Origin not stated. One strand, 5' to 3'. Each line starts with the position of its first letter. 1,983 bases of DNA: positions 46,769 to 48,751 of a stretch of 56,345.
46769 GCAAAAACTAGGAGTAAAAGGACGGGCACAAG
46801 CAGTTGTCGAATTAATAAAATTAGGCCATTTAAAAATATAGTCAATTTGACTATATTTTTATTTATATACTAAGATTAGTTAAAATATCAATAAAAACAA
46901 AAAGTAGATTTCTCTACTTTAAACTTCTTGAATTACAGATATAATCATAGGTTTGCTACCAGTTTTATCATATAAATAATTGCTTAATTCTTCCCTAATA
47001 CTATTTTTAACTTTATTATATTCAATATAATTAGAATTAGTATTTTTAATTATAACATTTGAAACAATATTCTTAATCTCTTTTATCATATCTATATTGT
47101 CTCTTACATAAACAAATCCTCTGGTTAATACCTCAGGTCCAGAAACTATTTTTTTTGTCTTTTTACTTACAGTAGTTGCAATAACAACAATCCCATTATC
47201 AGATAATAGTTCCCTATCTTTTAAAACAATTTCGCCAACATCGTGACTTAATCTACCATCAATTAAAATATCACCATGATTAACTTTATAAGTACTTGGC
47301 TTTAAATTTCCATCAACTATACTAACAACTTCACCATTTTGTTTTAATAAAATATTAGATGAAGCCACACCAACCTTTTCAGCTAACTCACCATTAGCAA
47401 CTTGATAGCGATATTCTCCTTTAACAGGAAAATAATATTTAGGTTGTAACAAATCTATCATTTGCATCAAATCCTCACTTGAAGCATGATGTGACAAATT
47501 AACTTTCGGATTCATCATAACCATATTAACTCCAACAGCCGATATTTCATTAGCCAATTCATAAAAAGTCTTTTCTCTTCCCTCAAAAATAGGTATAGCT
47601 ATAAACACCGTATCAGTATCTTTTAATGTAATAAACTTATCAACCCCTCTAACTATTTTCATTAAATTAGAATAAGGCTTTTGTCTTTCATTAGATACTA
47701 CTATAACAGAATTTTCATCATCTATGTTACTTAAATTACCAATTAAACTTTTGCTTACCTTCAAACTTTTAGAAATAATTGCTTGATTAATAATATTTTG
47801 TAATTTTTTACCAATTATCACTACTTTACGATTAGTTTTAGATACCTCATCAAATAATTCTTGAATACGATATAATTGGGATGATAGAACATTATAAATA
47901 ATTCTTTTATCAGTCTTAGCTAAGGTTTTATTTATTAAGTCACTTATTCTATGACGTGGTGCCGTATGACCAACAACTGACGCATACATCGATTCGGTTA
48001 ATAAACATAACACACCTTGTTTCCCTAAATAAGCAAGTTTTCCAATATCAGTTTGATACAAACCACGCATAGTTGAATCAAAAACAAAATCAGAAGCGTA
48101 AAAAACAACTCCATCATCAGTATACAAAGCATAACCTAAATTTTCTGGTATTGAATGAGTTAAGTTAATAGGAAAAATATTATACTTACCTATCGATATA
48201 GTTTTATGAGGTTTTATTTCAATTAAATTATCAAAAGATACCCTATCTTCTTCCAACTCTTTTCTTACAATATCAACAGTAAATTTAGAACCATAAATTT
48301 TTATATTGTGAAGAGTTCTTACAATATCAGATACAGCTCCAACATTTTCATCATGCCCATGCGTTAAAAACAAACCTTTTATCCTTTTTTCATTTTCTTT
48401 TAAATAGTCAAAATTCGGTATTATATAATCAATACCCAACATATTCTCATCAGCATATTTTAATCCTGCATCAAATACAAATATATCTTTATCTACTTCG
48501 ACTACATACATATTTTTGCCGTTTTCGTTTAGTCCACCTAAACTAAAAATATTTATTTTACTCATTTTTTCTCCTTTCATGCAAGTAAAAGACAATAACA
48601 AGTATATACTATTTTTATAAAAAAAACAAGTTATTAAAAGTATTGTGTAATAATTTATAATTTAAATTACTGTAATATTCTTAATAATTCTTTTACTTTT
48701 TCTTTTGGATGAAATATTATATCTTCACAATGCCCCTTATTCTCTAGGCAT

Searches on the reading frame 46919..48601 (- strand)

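Call 66: search_protein_families(library=pfam, proteins=[window:46919-48601:-], max_evalue=0.00001)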
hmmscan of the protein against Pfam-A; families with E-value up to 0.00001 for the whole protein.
window:46919-48601:- (560 aa): 5 families
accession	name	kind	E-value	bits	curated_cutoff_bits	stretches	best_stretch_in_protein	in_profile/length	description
PF17770.6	RNase_J_C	-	3.3e-28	99.1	23.8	1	459-560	1-102/102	Ribonuclease J C-terminal domain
PF22505.1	RNase_J_b_CASP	-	6.6e-13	49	27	1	232-351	2-124/126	Ribonuclease J, beta-CASP domain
PF07521.17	RMMBL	-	1.2e-07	32.1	21.6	1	366-411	10-57/63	Zn-dependent metallo-hydrolase RNA specificity domain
PF12706.13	Lactamase_B_2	-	1.4e-07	31.8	27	1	69-176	26-148/200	Beta-lactamase superfamily domain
PF00753.33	Lactamase_B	-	2.5e-06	28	22.7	1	28-126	5-96/196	Metallo-beta-lactamase superfamily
